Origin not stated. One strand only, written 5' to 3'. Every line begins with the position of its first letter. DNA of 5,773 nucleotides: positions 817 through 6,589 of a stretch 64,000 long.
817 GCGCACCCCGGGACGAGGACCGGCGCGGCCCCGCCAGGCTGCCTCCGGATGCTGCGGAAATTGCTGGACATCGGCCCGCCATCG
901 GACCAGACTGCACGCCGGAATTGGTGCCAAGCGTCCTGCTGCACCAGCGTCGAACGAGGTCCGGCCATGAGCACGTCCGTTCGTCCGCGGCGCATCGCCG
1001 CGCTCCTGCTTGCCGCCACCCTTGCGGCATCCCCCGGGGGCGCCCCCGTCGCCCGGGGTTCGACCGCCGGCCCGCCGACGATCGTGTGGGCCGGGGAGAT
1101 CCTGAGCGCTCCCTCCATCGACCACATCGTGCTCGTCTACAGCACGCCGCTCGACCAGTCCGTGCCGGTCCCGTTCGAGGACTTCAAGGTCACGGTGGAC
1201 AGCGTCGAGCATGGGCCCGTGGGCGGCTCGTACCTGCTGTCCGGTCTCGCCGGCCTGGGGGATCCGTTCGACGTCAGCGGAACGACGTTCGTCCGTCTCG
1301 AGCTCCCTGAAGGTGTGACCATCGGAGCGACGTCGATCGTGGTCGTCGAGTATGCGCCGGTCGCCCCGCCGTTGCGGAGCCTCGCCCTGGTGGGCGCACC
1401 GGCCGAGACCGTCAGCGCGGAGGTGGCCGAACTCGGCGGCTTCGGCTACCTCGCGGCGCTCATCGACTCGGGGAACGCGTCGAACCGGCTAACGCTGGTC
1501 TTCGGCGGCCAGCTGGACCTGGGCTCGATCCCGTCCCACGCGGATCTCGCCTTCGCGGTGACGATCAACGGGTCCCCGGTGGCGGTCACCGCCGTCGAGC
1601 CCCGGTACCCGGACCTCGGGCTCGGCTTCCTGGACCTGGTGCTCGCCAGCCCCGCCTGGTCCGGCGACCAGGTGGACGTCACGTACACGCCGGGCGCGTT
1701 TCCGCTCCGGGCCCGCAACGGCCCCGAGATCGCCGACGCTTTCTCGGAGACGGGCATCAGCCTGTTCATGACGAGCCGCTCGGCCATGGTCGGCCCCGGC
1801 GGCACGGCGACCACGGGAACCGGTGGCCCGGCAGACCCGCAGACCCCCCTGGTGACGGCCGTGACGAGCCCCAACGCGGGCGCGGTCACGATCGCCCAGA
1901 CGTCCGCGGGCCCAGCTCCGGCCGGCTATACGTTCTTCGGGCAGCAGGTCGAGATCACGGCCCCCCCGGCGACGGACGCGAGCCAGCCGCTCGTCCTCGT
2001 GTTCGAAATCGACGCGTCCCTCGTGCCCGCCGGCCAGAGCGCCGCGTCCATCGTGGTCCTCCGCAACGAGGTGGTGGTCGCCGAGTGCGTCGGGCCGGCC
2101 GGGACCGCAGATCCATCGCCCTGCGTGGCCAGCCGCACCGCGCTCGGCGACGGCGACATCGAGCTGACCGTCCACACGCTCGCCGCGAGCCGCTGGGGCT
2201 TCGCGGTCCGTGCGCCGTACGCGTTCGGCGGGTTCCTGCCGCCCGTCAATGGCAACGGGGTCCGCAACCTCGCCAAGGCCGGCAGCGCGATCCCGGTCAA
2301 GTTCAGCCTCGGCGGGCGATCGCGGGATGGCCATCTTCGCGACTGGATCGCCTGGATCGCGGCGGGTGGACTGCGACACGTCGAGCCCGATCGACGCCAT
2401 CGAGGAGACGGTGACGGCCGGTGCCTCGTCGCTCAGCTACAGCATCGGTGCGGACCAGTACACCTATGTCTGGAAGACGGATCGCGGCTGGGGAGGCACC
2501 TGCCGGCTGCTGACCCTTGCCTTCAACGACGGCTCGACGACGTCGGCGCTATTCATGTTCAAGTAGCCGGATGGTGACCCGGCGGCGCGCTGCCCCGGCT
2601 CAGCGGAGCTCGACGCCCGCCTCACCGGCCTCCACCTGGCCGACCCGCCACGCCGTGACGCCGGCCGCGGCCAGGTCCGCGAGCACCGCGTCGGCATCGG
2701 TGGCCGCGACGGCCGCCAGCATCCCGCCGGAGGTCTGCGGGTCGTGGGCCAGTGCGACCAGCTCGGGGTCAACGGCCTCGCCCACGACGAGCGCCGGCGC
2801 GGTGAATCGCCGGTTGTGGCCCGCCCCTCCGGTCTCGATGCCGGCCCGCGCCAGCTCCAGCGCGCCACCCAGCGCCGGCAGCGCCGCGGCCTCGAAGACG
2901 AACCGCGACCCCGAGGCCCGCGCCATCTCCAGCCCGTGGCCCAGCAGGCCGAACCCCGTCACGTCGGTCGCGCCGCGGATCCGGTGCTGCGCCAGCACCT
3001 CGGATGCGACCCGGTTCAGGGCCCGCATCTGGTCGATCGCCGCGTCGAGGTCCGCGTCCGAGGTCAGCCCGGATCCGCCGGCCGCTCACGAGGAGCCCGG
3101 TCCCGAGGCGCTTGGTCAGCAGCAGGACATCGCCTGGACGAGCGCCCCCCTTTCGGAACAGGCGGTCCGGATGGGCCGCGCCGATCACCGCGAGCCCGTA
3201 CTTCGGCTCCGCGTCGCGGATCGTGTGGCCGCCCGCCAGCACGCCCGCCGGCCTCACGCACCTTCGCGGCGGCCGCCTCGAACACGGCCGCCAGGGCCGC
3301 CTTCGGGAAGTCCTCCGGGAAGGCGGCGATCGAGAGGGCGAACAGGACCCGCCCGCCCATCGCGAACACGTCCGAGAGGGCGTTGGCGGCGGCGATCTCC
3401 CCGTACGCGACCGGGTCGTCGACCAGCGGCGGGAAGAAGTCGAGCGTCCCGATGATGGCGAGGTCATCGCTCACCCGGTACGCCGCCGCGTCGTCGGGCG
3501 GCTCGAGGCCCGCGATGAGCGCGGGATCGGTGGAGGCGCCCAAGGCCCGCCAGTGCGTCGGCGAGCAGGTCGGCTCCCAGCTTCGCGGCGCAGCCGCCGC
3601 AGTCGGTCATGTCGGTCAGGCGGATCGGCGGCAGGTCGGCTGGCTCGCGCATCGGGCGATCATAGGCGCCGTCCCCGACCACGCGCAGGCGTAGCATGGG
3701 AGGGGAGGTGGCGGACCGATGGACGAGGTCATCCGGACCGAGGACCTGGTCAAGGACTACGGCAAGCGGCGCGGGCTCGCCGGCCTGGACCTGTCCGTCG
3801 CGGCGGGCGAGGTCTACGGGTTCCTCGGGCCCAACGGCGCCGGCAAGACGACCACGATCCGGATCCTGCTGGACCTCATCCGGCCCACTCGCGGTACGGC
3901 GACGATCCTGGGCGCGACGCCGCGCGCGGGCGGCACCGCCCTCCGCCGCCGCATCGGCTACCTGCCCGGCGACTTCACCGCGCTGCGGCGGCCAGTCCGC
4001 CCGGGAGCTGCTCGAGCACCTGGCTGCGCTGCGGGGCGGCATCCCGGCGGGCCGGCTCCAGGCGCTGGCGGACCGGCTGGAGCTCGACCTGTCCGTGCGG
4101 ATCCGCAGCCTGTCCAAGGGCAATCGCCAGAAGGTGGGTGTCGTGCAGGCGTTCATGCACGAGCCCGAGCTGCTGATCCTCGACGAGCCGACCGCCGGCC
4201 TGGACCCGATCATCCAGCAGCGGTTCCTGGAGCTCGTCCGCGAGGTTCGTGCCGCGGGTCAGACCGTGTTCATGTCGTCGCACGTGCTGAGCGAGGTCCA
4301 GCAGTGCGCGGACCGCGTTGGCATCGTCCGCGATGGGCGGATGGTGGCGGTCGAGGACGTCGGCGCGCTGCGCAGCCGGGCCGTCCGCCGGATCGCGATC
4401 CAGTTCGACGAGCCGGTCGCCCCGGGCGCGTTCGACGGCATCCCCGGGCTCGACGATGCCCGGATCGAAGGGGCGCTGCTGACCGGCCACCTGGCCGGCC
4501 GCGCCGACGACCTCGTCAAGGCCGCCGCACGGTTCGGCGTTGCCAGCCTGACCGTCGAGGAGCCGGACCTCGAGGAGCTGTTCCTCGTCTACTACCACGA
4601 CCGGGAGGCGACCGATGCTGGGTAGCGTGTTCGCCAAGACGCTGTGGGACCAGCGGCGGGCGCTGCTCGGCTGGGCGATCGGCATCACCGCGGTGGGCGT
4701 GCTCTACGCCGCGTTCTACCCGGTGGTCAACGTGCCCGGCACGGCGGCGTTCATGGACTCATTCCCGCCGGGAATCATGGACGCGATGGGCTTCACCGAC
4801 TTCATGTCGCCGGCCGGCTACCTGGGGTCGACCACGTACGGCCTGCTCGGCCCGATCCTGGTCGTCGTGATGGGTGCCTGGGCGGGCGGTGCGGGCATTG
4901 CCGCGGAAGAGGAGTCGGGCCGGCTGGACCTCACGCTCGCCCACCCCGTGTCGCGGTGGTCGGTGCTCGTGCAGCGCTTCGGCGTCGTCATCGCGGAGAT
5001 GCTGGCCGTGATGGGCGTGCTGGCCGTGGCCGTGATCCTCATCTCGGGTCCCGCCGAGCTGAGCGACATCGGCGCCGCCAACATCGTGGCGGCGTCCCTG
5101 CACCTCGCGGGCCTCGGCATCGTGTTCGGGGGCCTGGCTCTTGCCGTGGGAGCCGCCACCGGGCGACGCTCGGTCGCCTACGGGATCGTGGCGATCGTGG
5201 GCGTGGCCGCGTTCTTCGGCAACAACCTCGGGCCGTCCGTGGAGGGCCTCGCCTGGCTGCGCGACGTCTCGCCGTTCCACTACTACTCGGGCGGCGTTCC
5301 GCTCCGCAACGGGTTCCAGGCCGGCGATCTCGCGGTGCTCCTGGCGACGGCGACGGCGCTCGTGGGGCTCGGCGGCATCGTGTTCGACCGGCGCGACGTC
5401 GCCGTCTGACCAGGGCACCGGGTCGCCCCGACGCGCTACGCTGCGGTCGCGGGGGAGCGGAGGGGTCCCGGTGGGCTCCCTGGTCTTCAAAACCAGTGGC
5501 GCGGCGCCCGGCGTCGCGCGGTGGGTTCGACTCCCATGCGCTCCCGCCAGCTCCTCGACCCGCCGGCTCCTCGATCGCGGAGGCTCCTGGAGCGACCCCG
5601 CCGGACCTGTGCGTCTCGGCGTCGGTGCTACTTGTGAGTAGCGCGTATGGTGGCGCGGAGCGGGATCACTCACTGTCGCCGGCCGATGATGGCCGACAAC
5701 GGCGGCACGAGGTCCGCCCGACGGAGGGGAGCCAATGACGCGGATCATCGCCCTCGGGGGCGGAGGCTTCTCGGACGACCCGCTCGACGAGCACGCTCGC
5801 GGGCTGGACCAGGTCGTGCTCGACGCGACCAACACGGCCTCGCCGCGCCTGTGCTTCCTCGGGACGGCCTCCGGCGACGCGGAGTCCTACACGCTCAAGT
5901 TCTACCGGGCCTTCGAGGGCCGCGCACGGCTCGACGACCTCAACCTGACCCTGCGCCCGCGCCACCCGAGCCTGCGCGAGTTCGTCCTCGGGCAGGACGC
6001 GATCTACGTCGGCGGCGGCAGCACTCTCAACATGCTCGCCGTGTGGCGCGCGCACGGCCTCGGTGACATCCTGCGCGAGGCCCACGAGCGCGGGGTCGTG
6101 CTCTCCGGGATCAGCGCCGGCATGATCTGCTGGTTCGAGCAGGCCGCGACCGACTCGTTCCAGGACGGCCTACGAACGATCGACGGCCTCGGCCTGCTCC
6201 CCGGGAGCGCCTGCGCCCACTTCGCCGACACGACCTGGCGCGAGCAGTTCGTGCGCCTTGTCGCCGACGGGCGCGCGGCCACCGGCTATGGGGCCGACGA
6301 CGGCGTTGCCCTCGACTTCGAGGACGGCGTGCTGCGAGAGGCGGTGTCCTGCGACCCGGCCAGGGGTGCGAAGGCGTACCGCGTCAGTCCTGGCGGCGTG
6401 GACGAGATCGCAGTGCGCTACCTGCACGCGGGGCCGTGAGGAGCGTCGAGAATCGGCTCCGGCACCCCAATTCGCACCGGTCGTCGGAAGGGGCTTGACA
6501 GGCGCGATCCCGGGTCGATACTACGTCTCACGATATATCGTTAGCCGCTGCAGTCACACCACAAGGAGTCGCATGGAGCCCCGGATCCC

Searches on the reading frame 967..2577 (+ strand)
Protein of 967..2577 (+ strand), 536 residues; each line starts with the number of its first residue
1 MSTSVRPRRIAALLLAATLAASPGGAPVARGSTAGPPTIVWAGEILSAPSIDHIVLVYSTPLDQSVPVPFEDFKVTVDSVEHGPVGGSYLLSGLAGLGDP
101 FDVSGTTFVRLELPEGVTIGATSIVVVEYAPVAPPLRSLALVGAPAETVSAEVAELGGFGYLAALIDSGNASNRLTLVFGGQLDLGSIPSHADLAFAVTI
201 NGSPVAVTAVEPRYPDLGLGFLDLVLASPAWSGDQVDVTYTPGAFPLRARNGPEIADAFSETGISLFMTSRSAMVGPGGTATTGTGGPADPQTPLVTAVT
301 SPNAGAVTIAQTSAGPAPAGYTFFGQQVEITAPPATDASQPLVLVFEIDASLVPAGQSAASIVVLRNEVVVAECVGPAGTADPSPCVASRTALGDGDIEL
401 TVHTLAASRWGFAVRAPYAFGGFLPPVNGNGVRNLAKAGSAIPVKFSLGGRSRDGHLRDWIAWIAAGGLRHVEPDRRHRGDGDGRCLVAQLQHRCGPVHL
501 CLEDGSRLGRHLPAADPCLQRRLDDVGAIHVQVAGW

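Call 10: search_protein_families(library=pfam, proteins=[window:967-2577:+], max_evalue=0.01)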
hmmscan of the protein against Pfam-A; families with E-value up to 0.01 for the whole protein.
window:967-2577:+ (536 aa): 1 family
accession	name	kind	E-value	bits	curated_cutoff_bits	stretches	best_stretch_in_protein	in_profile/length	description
PF13753.12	SWM_repeat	-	5.9e-08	33.3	27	1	171-242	14-83/86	Putative flagellar system-associated repeat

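Call 62: find_encoding_contigs(protein=window:967-2577:+, flank=10000, max_places=2)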
Protein window:967-2577:+ (536 aa): no gene with exactly this product is on record in the collection.

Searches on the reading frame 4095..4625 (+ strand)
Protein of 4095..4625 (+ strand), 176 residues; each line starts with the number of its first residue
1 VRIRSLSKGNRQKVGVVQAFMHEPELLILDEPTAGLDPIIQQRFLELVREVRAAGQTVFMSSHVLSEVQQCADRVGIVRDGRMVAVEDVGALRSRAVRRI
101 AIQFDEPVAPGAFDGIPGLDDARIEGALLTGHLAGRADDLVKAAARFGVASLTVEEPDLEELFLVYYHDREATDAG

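Call 9: search_protein_families(library=pfam, proteins=[window:4095-4625:+], max_evalue=0.01)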
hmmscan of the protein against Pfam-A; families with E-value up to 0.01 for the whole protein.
window:4095-4625:+ (176 aa): 2 families
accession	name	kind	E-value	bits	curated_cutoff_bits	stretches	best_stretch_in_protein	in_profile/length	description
PF00005.33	ABC_tran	-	4.1e-07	31.1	25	1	3-34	106-137/137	ABC transporter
PF13304.12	AAA_21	-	1.1e-06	29.4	27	1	3-63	235-298/304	AAA domain, putative AbiEii toxin, Type IV TA system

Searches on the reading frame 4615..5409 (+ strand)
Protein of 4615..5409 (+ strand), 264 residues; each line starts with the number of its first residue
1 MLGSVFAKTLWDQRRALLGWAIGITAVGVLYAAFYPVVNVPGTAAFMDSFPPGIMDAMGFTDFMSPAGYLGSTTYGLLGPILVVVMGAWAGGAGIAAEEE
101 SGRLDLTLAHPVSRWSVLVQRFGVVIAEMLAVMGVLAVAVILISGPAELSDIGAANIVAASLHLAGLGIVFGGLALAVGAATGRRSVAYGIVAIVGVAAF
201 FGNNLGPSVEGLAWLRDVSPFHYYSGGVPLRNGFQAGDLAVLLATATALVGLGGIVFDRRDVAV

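Call 9: search_protein_families(library=pfam, proteins=[window:4615-5409:+], max_evalue=0.01)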
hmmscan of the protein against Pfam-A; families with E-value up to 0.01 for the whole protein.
window:4615-5409:+ (264 aa): 2 families
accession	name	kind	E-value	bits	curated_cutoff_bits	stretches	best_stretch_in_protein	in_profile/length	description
PF12679.13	ABC2_membrane_2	-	1.9e-13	50.7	27.2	1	5-262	3-283/283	ABC-2 family transporter protein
PF12698.13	ABC2_membrane_3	-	8.3e-06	25.6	31.6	1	70-227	160-314/347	ABC-2 family transporter protein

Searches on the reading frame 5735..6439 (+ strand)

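Call 9: search_protein_families(library=pfam, proteins=[window:5735-6439:+], max_evalue=0.01)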
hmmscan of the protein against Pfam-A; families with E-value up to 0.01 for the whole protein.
window:5735-6439:+ (234 aa): 2 families
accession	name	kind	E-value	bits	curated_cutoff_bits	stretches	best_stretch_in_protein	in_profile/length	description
PF03575.23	Peptidase_S51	-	2.8e-37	128.8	23.9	1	4-200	1-203/206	Peptidase family S51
PF07685.20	GATase_3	-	6.5e-05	23.1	27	1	87-161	41-117/196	CobB/CobQ-like glutamine amidotransferase domain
